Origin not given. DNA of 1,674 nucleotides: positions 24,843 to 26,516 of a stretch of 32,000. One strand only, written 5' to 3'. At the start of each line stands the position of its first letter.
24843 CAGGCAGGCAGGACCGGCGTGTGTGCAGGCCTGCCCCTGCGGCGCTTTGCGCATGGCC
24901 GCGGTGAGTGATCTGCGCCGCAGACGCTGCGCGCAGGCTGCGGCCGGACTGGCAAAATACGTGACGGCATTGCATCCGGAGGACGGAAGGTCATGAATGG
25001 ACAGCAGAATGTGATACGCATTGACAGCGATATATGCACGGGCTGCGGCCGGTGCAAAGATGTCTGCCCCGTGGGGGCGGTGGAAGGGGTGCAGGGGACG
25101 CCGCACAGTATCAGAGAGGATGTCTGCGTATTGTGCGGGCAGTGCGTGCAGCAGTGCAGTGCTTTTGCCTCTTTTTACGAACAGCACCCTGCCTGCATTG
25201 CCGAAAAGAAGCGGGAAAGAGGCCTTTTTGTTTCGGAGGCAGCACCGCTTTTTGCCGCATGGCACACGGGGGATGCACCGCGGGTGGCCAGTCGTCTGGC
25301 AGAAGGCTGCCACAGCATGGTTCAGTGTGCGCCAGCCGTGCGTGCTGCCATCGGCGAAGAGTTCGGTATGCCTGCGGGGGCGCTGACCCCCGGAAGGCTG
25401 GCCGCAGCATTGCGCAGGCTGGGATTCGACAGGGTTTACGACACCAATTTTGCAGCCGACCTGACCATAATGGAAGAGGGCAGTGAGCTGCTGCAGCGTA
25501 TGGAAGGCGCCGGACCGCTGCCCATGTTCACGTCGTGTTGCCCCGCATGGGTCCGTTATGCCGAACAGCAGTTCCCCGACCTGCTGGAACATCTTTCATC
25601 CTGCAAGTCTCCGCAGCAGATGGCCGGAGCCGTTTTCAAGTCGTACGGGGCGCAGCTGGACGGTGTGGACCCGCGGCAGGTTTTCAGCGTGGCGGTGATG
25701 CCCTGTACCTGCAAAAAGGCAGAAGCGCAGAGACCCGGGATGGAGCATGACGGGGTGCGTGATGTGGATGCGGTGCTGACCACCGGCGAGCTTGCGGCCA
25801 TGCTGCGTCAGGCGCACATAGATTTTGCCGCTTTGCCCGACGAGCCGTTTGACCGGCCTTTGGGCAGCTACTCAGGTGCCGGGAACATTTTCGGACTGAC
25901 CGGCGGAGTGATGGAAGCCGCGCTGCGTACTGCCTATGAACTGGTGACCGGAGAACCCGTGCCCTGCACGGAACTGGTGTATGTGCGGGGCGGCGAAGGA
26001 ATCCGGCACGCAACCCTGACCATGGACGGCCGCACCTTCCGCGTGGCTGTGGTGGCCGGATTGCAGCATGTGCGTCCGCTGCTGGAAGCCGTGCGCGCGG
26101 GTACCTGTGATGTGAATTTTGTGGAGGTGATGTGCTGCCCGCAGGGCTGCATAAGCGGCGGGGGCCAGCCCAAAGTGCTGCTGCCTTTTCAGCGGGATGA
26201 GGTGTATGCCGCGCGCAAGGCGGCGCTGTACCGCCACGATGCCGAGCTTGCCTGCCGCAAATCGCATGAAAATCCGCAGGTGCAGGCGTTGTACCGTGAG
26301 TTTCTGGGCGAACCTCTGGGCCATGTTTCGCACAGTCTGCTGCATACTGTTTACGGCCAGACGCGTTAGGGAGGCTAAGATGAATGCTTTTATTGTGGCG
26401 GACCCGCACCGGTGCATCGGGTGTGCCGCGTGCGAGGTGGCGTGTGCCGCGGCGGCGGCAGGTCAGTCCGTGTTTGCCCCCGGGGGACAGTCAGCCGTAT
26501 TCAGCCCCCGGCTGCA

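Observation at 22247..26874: Compact Sec-FdhF / HycB / [FeFe]-HydA / HycB operon: a soluble HDCR-type (hydrogen-dependent CO2 reductase / formate hydrogenlyase) module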

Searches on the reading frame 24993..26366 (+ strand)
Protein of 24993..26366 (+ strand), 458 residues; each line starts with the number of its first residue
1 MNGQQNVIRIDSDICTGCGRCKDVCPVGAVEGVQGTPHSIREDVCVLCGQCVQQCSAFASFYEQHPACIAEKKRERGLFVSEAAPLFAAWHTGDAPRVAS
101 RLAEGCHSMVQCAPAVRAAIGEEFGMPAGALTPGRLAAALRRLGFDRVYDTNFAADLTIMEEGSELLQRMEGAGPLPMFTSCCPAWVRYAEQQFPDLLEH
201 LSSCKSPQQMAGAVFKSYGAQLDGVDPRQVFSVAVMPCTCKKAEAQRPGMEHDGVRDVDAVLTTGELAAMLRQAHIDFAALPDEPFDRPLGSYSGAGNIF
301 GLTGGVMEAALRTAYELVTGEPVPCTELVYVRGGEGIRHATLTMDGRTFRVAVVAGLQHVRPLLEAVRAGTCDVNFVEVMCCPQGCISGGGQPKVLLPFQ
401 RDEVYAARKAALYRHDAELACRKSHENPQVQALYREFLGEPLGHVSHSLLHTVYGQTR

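Call 7: search_protein_families(library=pfam, proteins=[window:24993-26366:+])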
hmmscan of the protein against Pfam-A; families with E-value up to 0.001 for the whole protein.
window:24993-26366:+ (458 aa): 13 families
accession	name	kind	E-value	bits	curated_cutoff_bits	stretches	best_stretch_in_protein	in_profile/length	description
PF02906.19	Fe_hyd_lg_C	-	1.3e-97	326.7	22.1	1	108-390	3-245/245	Iron only hydrogenase large subunit, C-terminal domain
PF02256.22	Fe_hyd_SSU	-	7e-23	80.9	24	1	402-455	1-54/56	Iron hydrogenase small subunit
PF00037.32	Fer4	-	2.2e-09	37.2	21.1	1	9-30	2-23/24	4Fe-4S binding domain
PF13237.11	Fer4_10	-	3.5e-09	36.9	25.5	1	8-55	2-52/53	4Fe-4S dicluster domain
PF12797.12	Fer4_2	-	6.8e-08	32.4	24.5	1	8-27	3-22/22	4Fe-4S binding domain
PF12838.12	Fer4_7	-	1.7e-07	32.1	27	2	15-56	2-49/52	4Fe-4S dicluster domain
PF12837.12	Fer4_6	-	2.1e-06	27.8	25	1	7-29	1-23/24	4Fe-4S binding domain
PF13187.11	Fer4_9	-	6.8e-06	26.5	27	1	15-56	2-48/52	4Fe-4S dicluster domain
PF13534.11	Fer4_17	-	1.7e-05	25.7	22.2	0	45-113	2-53/61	4Fe-4S dicluster domain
PF14697.11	Fer4_21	-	7.1e-05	23.3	35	1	4-30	30-57/59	4Fe-4S dicluster domain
PF13183.11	Fer4_8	-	0.00016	22.6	27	0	13-28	52-67/68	4Fe-4S dicluster domain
PF13484.11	Fer4_16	-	0.00045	21.4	30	0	15-33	2-20/66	4Fe-4S double cluster binding domain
PF25160.1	LdpA_Fe-S-bd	-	0.00099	19.3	27.6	1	10-32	23-45/49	LdpA Fe-S cluster-binding domain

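Call 8: search_protein_families(library=ncbifam, proteins=[window:24993-26366:+])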
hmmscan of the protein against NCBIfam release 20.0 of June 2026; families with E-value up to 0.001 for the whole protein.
window:24993-26366:+ (458 aa): 31 families (the best 25 are shown)
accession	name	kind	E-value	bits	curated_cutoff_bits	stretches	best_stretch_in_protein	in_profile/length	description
NF040763.1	FeFe_hydrog_A6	exception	5.7e-161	536.7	765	1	94-455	210-569/571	NADH-dependent [FeFe] hydrogenase, group A6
TIGR02512.1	FeFe_hydrog_A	subfamily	3.2e-131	437.6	405.95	1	99-394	77-374/375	[FeFe] hydrogenase, group A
NF040762.1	Hydr_FeFe_Clost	exception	5.9e-127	424.7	900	1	102-454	217-571/572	ferredoxin hydrogenase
TIGR04105.1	FeFe_hydrog_B1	subfamily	6.7e-47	160.2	450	2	93-316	209-408/462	monomeric [FeFe] hydrogenase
TIGR01944.1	rnfB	subfamily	3.4e-08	33.3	68.7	1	4-57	104-157/190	RnfABCDGE type electron transport complex subunit B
NF038196.1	ferrodoxin_EFR1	subfamily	6e-08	33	75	1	9-65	181-234/242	EFR1 family ferrodoxin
TIGR03294.1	FrhG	equivalog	2.1e-07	30.9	245.5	1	10-57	171-217/228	coenzyme F420 hydrogenase subunit gamma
NF043039.1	HgcAB_like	equivalog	4e-07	30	285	1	5-57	292-346/350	HgcAB-like fusion protein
NF058577.1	FdxA_fam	equivalog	9.3e-07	28.9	65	1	12-57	6-50/52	4Fe-4S ferredoxin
NF040864.1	HgcB_ferredoxin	equivalog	1.6e-06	27.8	99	1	8-59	9-60/93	mercury methylation ferredoxin HgcB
NF003475.0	PRK05113.1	equivalog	2.1e-06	27.7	203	1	5-56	105-156/190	electron transport complex subunit RsxB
NF043069.1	T4HPD_activ_SAM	equivalog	8.8e-06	25.3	425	1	6-58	44-95/299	trans-4-hydroxy-L-proline dehydratase activase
NF040770.1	hetero_SS_HdrA2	exception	1.6e-05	23.2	1100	1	9-59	573-622/777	CoB-CoM heterodisulfide reductase HdrA2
NF005415.0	PRK06991.1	equivalog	1.7e-05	24.6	281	1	5-56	77-128/284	electron transport complex subunit RsxB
NF006221.0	PRK08348.1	subfamily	1.7e-05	24.5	124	1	8-57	39-89/136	NADH-plastoquinone oxidoreductase subunit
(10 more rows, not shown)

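Call 9: search_solved_structures(query=window:24993-26366:+, max_evalue=1e-10)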
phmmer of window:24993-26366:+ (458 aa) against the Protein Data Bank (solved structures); distinct sequences matched with E-value up to 1e-10: 43.
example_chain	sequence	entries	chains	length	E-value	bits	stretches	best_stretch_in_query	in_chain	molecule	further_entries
7qv7_D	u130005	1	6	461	6e-185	618.9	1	2-455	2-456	Hydrogen dependent carbon dioxide reductase subunit HydA2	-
8ryh_A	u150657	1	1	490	1e-119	403.8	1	96-453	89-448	Periplasmic [Fe] hydrogenase large subunit,Periplasmic [Fe] hydrogenase small subunit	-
9gbu_A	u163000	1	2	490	1.4e-117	396.8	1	95-453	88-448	Periplasmic [Fe] hydrogenase large subunit,Periplasmic [Fe] hydrogenase small subunit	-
9gnk_A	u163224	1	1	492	3.7e-117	395.4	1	96-453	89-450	Periplasmic [Fe] hydrogenase large subunit,Periplasmic [Fe] hydrogenase small subunit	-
8ru6_B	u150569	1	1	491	7.2e-117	394.5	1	96-453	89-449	Periplasmic [Fe] hydrogenase large subunit,CpI,Periplasmic [Fe] hydrogenase small subunit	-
9rj9_A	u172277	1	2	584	1.1e-107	364.2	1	95-455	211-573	Iron hydrogenase 1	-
7qhf_A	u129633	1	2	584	5.6e-107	361.9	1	42-455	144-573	Iron hydrogenase 1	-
9rjo_A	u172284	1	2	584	6.5e-107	361.6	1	41-455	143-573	Iron hydrogenase 1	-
8cjy_A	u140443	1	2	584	8.8e-107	361.2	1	42-455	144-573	Iron hydrogenase 1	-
4xdd_A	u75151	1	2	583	8.8e-107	361.2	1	42-455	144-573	Iron hydrogenase 1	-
4xdc_A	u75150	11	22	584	8.9e-107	361.2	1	42-455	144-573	Iron hydrogenase 1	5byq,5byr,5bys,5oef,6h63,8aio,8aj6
1c4a_A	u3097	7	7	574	1.4e-106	360.5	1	42-454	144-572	PROTEIN (FE-ONLY HYDROGENASE) | PROTEIN (PERIPLASMIC HYDROGENASE 1) | Iron hydrogenase 1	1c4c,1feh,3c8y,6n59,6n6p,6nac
9rjq_A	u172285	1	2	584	1.6e-106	360.4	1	42-455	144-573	Iron hydrogenase 1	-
6gm2_A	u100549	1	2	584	2.1e-106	359.9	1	42-455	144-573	Iron hydrogenase 1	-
6yf4_A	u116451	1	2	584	2.1e-106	359.9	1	42-455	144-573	Iron hydrogenase 1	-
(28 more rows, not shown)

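Call 21: find_homologous_proteins(query=window:24993-26366:+, max_evalue=1e-50)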
Query window:24993-26366:+ (458 aa): 7998 proteins with E <= 1e-50 among 8000 candidates; the best 120 are listed.
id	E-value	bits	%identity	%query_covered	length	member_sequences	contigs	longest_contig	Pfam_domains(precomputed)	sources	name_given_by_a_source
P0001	0.0e+0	1049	99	100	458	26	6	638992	PF02906.20,PF12797.13,PF02256.23,PF12837.13,PF00037.33,PF12838.13,PF13534.12,PF13237.12,PF13187.12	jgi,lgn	jgi:ferredoxin hydrogenase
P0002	7.6e-231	785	75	98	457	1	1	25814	PF17179.10,PF02906.20,PF12797.13,PF02256.23,PF12837.13,PF00037.33,PF13484.12,PF12838.13,PF13237.12,PF13187.12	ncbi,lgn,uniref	ncbi:[FeFe] hydrogenase, group A [Oleidesulfovibrio sp.]|uniref:[FeFe] hydrogenase, group A n=1 Tax=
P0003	3.6e-208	710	66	100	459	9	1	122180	PF02906.20,PF12797.13,PF02256.23,PF12837.13,PF00037.33,PF12838.13,PF13237.12,PF13183.12,PF13187.12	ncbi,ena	-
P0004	3.4e-207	707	66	100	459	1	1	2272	PF14697.12,PF02906.20,PF12797.13,PF02256.23,PF12837.13,PF00037.33,PF12838.13,PF25160.2,PF13237.12,PF13187.12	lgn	-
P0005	3.6e-207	707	66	100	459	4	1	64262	PF14697.12,PF02906.20,PF12797.13,PF02256.23,PF12837.13,PF00037.33,PF12838.13,PF13237.12,PF13187.12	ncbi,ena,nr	ncbi:MAG: iron hydrogenase [Desulfovibrio sp. S3730MH75]|nr:MAG: iron hydrogenase [Desulfovibrio sp.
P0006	9.2e-205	699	68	99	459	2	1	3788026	PF14697.12,PF02906.20,PF12797.13,PF02256.23,PF12837.13,PF00037.33,PF13484.12,PF12838.13,PF13237.12,PF13183.12,PF13187.12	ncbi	ncbi:MAG: [FeFe] hydrogenase, group A [Desulfovibrio sp.]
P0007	7.4e-204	696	66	99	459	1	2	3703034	PF14697.12,PF02906.20,PF12797.13,PF02256.23,PF12837.13,PF00037.33,PF12838.13,PF13237.12,PF13187.12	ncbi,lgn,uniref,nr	ncbi:[FeFe] hydrogenase, group A [Maridesulfovibrio hydrothermalis]|uniref:Periplasmic [Fe] hydrogen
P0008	1.4e-193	662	63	98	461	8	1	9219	PF14697.12,PF02256.23,PF12837.13,PF13484.12,PF12838.13,PF02906.20,PF12797.13,PF00037.33,PF25160.2,PF13237.12,PF13183.12,PF13187.12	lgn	-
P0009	2.9e-193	661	64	99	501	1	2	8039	PF14697.12,PF02906.20,PF12797.13,PF02256.23,PF12837.13,PF00037.33,PF12838.13,PF13237.12,PF13183.12,PF13187.12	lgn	-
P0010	4.1e-191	654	60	99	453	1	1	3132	PF14697.12,PF02256.23,PF12837.13,PF13484.12,PF12838.13,PF13459.12,PF02906.20,PF12797.13,PF00037.33,PF25160.2,PF13237.12,PF13183.12,PF13187.12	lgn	-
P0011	6.2e-191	654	65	98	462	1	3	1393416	PF14697.12,PF02256.23,PF12837.13,PF13484.12,PF12838.13,PF02906.20,PF12797.13,PF00037.33,PF25160.2,PF13237.12,PF13183.12,PF13187.12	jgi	jgi:iron-only hydrogenase group A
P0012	1.1e-190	653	63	98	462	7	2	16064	PF14697.12,PF02906.20,PF12797.13,PF02256.23,PF12837.13,PF00037.33,PF12838.13,PF13237.12,PF13183.12,PF13187.12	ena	-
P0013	1.3e-189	649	60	99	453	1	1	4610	PF14697.12,PF02256.23,PF12837.13,PF13484.12,PF12838.13,PF13459.12,PF02906.20,PF12797.13,PF00037.33,PF25160.2,PF13237.12,PF13183.12,PF13187.12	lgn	-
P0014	1.4e-189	649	59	100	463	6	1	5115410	PF14697.12,PF02906.20,PF12797.13,PF02256.23,PF12837.13,PF00037.33,PF13484.12,PF12838.13,PF13237.12,PF13183.12,PF13187.12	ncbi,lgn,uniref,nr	ncbi:[FeFe] hydrogenase, group A [Pelosinus sp. UFO1]|uniref:[FeFe] hydrogenase, group A n=1 Tax=Pel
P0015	1.4e-189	649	60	99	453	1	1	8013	PF14697.12,PF02256.23,PF12837.13,PF13484.12,PF12838.13,PF02906.20,PF12797.13,PF00037.33,PF25160.2,PF13237.12,PF13183.12,PF13187.12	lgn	-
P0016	2.0e-189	649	63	98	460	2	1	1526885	PF14697.12,PF02906.20,PF12797.13,PF02256.23,PF12837.13,PF00037.33,PF13484.12,PF12838.13,PF13237.12,PF13183.12,PF13187.12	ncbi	ncbi:MAG: [FeFe] hydrogenase, group A [Solidesulfovibrio sp.]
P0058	4.1e-184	631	60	99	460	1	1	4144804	PF02906.20,PF12797.13,PF02256.23,PF12837.13,PF00037.33,PF12838.13,PF13237.12,PF13183.12,PF13187.12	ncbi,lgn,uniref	ncbi:NADP-reducing hydrogenase subunit HndD [Sporomusa carbonis]|uniref:[FeFe] hydrogenase, group A 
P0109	3.3e-182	625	60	99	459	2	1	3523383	PF02906.20,PF12797.13,PF02256.23,PF12837.13,PF00037.33,PF12838.13,PF13237.12,PF13183.12,PF13187.12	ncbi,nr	ncbi:[FeFe] hydrogenase, group A [Desulfotalea psychrophila]|nr:[FeFe] hydrogenase, group A [Desulfo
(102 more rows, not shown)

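Call 27: find_related_loci(query=A1, collection=genome_contigs, flank=7000)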
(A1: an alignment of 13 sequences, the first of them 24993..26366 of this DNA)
Query A1 (458 aa) in genome_contigs; peptide patterns used: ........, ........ (x = any residue, [..] = any of these).
600 stretches matched a pattern (row limit reached: there are more); 599 encode a relative of the query (tblastn E <= 1e-3); the best 80 are kept; 80 distinct loci.
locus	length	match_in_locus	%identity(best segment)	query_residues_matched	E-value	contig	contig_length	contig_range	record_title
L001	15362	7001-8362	59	5-458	0e+0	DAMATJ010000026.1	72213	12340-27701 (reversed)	MAG TPA_asm: Pelosinus fermentans isolate CTOTU48474 NODE_77_length_72213_cov_15.570165, whole genome shotgun sequence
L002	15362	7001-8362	60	7-454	0e+0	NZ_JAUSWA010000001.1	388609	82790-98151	Paenibacillus brasilensis strain DSM 14914 Ga0480240_01, whole genome shotgun sequence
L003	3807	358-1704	55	7-454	6e-171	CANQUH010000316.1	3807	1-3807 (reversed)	MAG: uncultured Lachnospiraceae bacterium isolate Lapin-023__bin50 genome assembly, contig: Lapin-023__NODE_28432_length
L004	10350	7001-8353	52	6-454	3e-160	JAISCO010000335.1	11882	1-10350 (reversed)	MAG: Spirochaetaceae bacterium isolate Gx481_bin89 k119_2214550, whole genome shotgun sequence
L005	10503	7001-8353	54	6-454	7e-152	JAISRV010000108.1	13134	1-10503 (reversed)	MAG: Candidatus Adiutrix sp. isolate Kf353_bin84 k119_1563762, whole genome shotgun sequence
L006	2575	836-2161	50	36-454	3e-145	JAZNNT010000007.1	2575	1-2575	MAG: Clostridia bacterium isolate T1900044654_TS20190120.MAGScoT_cleanbin_000006 SGB_1463_k141_1388431, whole genome sho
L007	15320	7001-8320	48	6-454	9e-137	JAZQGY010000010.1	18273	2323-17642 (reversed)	MAG: Clostridia bacterium isolate T1900044629_TS20190095.MAGScoT_cleanbin_000036 SGB_1000_k141_2970071, whole genome sho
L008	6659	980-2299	47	6-454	6e-134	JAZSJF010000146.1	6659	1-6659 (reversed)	MAG: Clostridia bacterium isolate T1900044565_TS20190031.MAGScoT_cleanbin_000056 SGB_403_k141_3383567, whole genome shot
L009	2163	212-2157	47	10-454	8e-140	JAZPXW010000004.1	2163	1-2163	MAG: Faecousia sp. isolate T1900044649_TS20190115.MAGScoT_cleanbin_000076 SGB_1403_k141_1403046, whole genome shotgun se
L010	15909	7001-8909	47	6-456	2e-130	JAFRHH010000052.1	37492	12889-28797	MAG: Clostridia bacterium isolate RGIG2469 Goat_Jejunum-2__c188548, whole genome shotgun sequence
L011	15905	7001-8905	48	6-454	4e-130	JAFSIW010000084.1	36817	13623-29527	MAG: Clostridia bacterium isolate RGIG3183 Goat_Rectum.Co__c2796220, whole genome shotgun sequence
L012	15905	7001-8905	45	2-456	2e-129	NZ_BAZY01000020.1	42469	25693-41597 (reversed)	Thermoanaerobacter thermocopriae JCM 7501, whole genome shotgun sequence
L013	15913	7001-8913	48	9-454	2e-129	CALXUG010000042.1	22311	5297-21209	MAG: uncultured Clostridia bacterium isolate BRZ_EN__bin1 genome assembly, contig: BRZ_EN__NODE_2135_length_22311_cov_9.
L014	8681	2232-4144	47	9-454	3e-129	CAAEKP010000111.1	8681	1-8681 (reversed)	MAG TPA_asm: Peptococcaceae bacterium, isolate HGM14212, WGS project CAAEKP010000000 data, contig: ERS537207_88_k99_1200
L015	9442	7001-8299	46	6-454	4e-129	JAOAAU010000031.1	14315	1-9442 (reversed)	MAG: Clostridia bacterium isolate SKW158 k141_1383339, whole genome shotgun sequence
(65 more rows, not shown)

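Call 28: find_encoding_contigs(protein=window:24993-26366:+, flank=10000, max_places=4)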
Protein window:24993-26366:+ (458 aa): 1 contig read that carries it; 1 place shown.
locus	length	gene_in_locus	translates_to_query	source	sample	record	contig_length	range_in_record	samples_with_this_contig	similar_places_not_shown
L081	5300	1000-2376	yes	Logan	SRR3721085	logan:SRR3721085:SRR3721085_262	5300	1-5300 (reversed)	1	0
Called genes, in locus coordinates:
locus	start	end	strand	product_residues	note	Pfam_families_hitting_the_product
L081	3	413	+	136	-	?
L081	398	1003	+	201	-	PF13484:Fer4_16 (faint), PF13247:Fer4_11, PF25160:LdpA_Fe-S-bd (weak), PF12838:Fer4_7 (weak), PF13187:Fer4_9 (weak), PF12797:Fer4_2 (weak), PF00037:Fer4 (weak), PF12837:Fer4_6 (weak), +2 more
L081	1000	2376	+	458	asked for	PF00037:Fer4, PF12797:Fer4_2 (faint), PF12837:Fer4_6 (weak), PF12838:Fer4_7 (faint), PF13187:Fer4_9 (weak), PF13237:Fer4_10, PF02906:Fe_hyd_lg_C, PF02256:Fe_hyd_SSU, +1 more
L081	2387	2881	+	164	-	PF12797:Fer4_2 (faint), PF13237:Fer4_10 (faint), PF14697:Fer4_21 (faint), PF13247:Fer4_11, PF25160:LdpA_Fe-S-bd (weak), PF12838:Fer4_7 (weak), PF12837:Fer4_6, PF00037:Fer4, +2 more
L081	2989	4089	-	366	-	PF13439:Glyco_transf_4, PF00534:Glycos_transf_1, PF13692:Glyco_trans_1_4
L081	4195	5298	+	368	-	?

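Call 29: find_encoding_contigs(protein=P0002, flank=8000, max_places=2)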
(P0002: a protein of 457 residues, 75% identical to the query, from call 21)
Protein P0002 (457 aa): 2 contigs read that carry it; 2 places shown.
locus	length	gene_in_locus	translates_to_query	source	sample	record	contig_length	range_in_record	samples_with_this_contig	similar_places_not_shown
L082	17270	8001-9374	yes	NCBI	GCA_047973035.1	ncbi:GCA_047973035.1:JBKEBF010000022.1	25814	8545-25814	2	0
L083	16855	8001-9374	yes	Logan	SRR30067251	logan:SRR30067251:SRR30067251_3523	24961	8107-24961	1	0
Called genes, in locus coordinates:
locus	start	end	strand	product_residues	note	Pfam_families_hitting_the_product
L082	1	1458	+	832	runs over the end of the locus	PF01855:POR_N (weak), PF02775:TPP_enzyme_C, PF01558:POR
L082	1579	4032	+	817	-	PF13549:ATP-grasp_5, PF13380:CoA_binding_2 (weak), PF13607:Succ_CoA_lig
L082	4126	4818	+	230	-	-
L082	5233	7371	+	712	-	-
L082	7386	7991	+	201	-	PF12797:Fer4_2 (faint), PF14697:Fer4_21 (faint), PF12838:Fer4_7 (weak), PF13247:Fer4_11, PF00037:Fer4, PF12837:Fer4_6 (weak), PF13237:Fer4_10, PF12838:Fer4_7 (weak), +4 more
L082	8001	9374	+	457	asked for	PF00037:Fer4, PF12797:Fer4_2 (weak), PF12837:Fer4_6 (weak), PF12838:Fer4_7 (weak), PF13187:Fer4_9 (weak), PF13237:Fer4_10, PF02906:Fe_hyd_lg_C, PF02256:Fe_hyd_SSU, +2 more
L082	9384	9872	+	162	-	PF13187:Fer4_9 (faint), PF13237:Fer4_10 (faint), PF14697:Fer4_21 (faint), PF25160:LdpA_Fe-S-bd (faint), PF13247:Fer4_11, PF12797:Fer4_2 (weak), PF00037:Fer4, PF12837:Fer4_6, +1 more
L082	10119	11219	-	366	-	PF13439:Glyco_transf_4, PF00534:Glycos_transf_1, PF13692:Glyco_trans_1_4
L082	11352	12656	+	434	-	PF04932:Wzy_C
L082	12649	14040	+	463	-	PF02397:Bac_transf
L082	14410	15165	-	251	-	PF00520:Ion_trans (weak), PF07885:Ion_trans_2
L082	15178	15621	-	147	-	PF00583:Acetyltransf_1, PF13673:Acetyltransf_10, PF13508:Acetyltransf_7, PF08445:FR47 (weak)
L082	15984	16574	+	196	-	-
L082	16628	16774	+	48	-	-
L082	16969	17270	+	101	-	PF01797:Y1_Tnp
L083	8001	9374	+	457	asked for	PF00037:Fer4, PF12797:Fer4_2 (weak), PF12837:Fer4_6 (weak), PF12838:Fer4_7 (weak), PF13187:Fer4_9 (weak), PF13237:Fer4_10, PF02906:Fe_hyd_lg_C, PF02256:Fe_hyd_SSU, +2 more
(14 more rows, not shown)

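Call 44: find_encoding_contigs(protein=P0007, flank=7000, max_places=1)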
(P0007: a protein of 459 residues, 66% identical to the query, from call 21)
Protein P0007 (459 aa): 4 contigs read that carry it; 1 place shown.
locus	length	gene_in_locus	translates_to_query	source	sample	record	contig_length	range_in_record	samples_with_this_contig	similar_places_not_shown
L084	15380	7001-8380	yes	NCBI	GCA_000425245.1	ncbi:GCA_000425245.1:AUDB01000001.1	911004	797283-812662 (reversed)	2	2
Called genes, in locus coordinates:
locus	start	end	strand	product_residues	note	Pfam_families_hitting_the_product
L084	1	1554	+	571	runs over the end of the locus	-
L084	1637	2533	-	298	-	PF21088:MS_channel_1st (weak), PF00924:MS_channel_2nd, PF21082:MS_channel_3rd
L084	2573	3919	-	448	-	PF12588:PSDC, PF02666:PS_Dcarbxylase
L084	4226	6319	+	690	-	-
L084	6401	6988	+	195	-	PF12797:Fer4_2 (faint), PF12837:Fer4_6 (faint), PF13237:Fer4_10 (faint), PF25160:LdpA_Fe-S-bd (faint), PF13183:Fer4_8 (faint), PF13484:Fer4_16 (faint), PF13247:Fer4_11, PF00037:Fer4 (weak), +2 more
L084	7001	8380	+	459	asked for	PF00037:Fer4, PF12797:Fer4_2 (weak), PF12837:Fer4_6, PF12838:Fer4_7 (weak), PF13187:Fer4_9 (weak), PF13237:Fer4_10, PF02906:Fe_hyd_lg_C, PF02256:Fe_hyd_SSU, +1 more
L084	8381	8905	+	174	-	PF12797:Fer4_2 (weak), PF12837:Fer4_6 (weak), PF13247:Fer4_11, PF25160:LdpA_Fe-S-bd (weak), PF12838:Fer4_7 (weak), PF12797:Fer4_2 (weak), PF12837:Fer4_6 (weak), PF12838:Fer4_7, +7 more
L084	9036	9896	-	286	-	PF00231:ATP-synt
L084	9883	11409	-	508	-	PF00006:ATP-synt_ab, PF00306:ATP-synt_ab_C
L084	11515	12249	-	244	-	PF00430:ATP-synt_B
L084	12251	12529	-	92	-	PF00137:ATP-synt_C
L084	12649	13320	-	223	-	PF00119:ATP-synt_A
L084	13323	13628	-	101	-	PF12966:AtpR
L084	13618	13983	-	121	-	PF09527:ATPase_gene1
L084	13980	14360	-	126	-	PF02823:ATP-synt_DE_N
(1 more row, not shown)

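Call 45: find_encoding_contigs(protein=P0016, flank=7000, max_places=1)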
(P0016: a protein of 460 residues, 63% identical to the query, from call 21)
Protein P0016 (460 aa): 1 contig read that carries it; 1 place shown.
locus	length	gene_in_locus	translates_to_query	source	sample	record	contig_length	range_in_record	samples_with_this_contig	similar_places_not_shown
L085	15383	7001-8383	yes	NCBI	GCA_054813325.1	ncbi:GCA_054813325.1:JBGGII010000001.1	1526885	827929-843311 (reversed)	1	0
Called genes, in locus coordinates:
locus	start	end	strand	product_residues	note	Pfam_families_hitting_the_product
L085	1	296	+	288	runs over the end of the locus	PF04976:DmsC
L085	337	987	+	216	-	PF02613:Nitrate_red_del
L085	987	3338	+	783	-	PF02743:dCache_1, PF13426:PAS_9 (faint), PF08448:PAS_4 (weak), PF00015:MCPsignal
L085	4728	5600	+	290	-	PF01226:Form_Nir_trans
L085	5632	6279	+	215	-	PF12804:NTP_transf_3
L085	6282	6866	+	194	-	PF13247:Fer4_11, PF25160:LdpA_Fe-S-bd, PF12838:Fer4_7 (weak), PF12797:Fer4_2 (weak), PF00037:Fer4, PF12837:Fer4_6 (weak), PF13237:Fer4_10 (weak), PF13187:Fer4_9 (weak), +4 more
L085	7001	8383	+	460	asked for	PF00037:Fer4, PF12837:Fer4_6 (weak), PF12838:Fer4_7, PF13187:Fer4_9, PF13237:Fer4_10, PF14697:Fer4_21 (weak), PF02906:Fe_hyd_lg_C, PF02256:Fe_hyd_SSU, +3 more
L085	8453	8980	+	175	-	PF14697:Fer4_21 (faint), PF12838:Fer4_7 (faint), PF13237:Fer4_10 (faint), PF00037:Fer4 (faint), PF13247:Fer4_11, PF12837:Fer4_6 (weak), PF13187:Fer4_9 (weak)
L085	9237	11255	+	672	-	PF00361:Proton_antipo_M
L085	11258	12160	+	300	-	PF00146:NADHdh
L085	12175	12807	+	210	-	-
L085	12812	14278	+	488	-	PF00662:Proton_antipo_N (weak), PF00361:Proton_antipo_M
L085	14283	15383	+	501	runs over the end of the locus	PF00329:Complex1_30kDa, PF00374:NiFeSe_Hases, PF00346:Complex1_49kDa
